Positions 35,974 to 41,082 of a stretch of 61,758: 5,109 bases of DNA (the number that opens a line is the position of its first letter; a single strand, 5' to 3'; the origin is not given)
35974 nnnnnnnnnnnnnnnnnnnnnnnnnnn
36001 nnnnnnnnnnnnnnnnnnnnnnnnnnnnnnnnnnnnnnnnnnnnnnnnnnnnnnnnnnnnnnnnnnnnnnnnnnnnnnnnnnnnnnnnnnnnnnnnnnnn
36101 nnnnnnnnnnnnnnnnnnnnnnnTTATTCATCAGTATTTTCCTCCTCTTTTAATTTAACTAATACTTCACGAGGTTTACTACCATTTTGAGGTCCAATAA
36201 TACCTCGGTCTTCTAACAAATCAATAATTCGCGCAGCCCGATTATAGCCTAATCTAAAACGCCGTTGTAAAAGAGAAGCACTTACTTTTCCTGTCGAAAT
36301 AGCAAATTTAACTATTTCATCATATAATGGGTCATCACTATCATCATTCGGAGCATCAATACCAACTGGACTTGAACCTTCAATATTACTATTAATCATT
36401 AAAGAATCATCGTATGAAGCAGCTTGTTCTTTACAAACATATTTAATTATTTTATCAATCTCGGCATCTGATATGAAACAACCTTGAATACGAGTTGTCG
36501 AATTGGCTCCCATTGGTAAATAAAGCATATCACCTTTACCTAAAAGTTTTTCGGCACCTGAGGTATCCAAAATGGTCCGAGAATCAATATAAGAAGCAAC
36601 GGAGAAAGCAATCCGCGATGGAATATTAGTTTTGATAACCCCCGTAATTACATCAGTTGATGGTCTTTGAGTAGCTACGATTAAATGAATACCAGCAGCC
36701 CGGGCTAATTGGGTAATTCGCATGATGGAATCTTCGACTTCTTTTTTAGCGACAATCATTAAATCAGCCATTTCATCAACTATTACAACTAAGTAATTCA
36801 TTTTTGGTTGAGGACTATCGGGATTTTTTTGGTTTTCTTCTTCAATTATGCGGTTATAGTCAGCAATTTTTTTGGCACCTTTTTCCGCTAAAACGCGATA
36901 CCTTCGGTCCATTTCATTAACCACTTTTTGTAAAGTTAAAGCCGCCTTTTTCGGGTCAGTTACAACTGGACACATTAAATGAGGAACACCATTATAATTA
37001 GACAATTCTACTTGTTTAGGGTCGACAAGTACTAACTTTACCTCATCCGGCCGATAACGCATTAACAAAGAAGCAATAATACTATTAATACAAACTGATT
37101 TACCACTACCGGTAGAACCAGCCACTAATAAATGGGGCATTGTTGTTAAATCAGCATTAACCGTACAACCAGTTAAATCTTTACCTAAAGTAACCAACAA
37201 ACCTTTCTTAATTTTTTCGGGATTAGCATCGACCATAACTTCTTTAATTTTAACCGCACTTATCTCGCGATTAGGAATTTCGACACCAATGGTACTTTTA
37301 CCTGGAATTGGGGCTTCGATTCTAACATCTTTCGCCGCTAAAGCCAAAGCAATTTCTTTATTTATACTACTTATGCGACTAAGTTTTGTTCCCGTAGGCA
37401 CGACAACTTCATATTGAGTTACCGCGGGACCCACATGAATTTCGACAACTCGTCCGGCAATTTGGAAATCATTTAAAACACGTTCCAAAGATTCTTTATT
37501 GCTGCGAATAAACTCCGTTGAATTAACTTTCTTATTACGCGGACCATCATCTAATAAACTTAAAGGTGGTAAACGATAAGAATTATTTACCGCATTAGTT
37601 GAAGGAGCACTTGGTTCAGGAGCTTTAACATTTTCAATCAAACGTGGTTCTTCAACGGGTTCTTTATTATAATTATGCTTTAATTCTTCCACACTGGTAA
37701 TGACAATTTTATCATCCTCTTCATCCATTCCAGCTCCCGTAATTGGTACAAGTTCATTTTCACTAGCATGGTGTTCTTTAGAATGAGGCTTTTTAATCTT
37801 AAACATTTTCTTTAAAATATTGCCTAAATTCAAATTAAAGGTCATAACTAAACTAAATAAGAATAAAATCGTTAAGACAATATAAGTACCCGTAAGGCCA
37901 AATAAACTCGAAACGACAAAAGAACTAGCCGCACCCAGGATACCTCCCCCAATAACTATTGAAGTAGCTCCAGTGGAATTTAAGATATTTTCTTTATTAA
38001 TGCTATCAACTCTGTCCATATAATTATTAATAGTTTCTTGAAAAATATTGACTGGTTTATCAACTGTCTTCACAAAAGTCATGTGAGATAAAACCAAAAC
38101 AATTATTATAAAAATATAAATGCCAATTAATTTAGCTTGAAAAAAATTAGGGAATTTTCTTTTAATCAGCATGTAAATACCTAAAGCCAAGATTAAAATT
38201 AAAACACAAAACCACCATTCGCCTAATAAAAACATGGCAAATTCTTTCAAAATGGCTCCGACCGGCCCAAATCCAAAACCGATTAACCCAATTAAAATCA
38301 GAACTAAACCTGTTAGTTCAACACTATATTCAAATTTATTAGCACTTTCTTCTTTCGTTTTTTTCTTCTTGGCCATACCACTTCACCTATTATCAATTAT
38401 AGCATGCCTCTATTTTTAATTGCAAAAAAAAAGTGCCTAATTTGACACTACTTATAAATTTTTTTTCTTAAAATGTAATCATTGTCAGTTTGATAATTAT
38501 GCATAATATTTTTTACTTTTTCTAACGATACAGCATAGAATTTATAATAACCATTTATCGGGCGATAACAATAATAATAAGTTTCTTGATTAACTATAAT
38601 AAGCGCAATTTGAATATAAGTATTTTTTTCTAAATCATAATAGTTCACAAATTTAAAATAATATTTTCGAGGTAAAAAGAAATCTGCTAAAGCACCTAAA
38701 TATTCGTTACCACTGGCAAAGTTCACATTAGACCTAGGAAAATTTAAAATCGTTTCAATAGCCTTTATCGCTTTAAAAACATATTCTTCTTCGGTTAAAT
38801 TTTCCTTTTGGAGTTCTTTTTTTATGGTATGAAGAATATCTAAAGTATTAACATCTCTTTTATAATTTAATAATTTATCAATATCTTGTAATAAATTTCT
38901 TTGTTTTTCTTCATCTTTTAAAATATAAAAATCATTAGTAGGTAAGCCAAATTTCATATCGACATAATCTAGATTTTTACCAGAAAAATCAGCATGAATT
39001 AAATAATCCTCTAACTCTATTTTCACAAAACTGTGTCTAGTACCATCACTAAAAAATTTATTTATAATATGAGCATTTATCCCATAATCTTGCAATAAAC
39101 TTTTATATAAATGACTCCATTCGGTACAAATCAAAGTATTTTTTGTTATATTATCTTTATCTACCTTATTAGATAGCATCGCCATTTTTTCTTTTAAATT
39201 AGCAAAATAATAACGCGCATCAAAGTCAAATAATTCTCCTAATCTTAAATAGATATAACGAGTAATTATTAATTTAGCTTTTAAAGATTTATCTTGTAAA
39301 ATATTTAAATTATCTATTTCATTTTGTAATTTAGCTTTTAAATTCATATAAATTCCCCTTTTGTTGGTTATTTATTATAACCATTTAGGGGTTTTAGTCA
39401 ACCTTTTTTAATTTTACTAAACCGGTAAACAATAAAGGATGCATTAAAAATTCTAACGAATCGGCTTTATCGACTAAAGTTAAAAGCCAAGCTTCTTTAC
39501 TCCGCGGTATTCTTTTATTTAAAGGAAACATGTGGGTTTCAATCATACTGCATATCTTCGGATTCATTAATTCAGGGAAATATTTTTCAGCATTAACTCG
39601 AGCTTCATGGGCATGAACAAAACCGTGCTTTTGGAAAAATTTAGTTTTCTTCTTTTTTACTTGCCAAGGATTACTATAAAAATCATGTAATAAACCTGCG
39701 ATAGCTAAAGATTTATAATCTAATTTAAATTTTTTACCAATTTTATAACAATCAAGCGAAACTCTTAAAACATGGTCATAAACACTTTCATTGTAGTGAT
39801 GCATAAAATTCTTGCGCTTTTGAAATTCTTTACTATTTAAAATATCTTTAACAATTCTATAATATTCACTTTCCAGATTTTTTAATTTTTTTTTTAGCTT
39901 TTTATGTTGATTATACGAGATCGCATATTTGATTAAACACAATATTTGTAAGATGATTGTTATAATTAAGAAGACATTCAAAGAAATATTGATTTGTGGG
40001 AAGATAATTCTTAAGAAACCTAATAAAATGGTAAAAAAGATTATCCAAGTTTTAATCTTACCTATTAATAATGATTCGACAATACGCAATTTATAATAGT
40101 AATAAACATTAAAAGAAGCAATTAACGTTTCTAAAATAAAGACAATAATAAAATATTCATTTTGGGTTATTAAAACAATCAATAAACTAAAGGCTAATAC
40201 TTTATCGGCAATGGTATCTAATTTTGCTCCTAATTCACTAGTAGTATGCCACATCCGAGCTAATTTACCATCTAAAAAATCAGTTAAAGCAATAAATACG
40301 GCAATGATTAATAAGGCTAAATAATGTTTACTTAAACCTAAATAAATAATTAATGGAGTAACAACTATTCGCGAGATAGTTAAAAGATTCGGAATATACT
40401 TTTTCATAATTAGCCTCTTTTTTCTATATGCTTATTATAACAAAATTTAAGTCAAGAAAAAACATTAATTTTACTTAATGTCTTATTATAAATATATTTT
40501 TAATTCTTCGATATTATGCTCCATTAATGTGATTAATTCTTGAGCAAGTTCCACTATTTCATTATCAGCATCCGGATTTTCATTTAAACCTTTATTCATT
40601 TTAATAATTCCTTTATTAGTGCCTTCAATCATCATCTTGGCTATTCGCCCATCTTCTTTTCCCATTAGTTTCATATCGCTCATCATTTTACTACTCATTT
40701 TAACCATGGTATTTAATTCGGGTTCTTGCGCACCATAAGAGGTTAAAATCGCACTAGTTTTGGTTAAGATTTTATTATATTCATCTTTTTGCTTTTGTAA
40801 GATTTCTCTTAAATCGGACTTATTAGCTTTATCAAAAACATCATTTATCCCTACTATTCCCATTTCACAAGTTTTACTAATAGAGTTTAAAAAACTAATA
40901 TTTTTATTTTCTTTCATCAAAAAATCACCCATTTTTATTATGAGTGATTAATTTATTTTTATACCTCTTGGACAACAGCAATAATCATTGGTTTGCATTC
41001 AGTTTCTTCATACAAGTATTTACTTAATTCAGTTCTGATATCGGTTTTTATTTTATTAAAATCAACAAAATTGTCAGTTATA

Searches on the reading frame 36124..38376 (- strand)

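Call 67: search_protein_families(library=pfam, proteins=[window:36124-38376:-], max_evalue=0.00001)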
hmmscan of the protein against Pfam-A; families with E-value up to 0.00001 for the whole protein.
window:36124-38376:- (750 aa): 4 families
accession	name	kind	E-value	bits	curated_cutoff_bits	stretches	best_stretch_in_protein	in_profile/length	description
PF01580.24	FtsK_SpoIIIE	-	4.3e-61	206.6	24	1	379-573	4-220/221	FtsK/SpoIIIE family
PF17854.6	FtsK_alpha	-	1.9e-32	111.9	22.9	1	269-369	1-101/101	FtsK alpha domain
PF09397.16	FtsK_gamma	-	2e-28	98.3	30.6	1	680-740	2-62/63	Ftsk gamma domain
PF12846.13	AAA_10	-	9.5e-06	25.3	27.5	0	401-455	9-59/362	AAA-like domain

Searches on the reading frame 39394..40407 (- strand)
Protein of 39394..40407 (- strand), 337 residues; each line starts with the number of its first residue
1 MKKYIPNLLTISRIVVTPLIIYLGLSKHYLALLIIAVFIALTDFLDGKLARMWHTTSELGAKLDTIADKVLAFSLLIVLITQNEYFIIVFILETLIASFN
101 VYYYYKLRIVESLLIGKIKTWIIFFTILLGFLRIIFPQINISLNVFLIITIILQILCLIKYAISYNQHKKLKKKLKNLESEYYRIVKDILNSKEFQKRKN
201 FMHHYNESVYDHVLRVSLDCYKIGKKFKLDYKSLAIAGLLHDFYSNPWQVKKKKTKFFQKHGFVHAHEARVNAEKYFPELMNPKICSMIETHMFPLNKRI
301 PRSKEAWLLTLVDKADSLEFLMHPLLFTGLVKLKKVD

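Call 67: search_protein_families(library=pfam, proteins=[window:39394-40407:-], max_evalue=0.00001)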
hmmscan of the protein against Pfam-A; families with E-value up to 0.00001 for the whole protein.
window:39394-40407:- (337 aa): 2 families
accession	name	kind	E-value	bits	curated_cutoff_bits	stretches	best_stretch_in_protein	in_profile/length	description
PF01066.26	CDP-OH_P_transf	-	1.9e-24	87.2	22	1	4-150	2-146/152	CDP-alcohol phosphatidyltransferase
PF01966.28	HD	-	3e-08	34.4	22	1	209-316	1-114/116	HD domain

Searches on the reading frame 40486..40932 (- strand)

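Call 67: search_protein_families(library=pfam, proteins=[window:40486-40932:-], max_evalue=0.00001)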
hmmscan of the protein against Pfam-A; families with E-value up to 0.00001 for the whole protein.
window:40486-40932:- (148 aa): 1 family
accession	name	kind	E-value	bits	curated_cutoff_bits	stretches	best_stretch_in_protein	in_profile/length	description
PF09537.16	DUF2383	-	2.3e-08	34.6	30.8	1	12-117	3-110/111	Domain of unknown function (DUF2383)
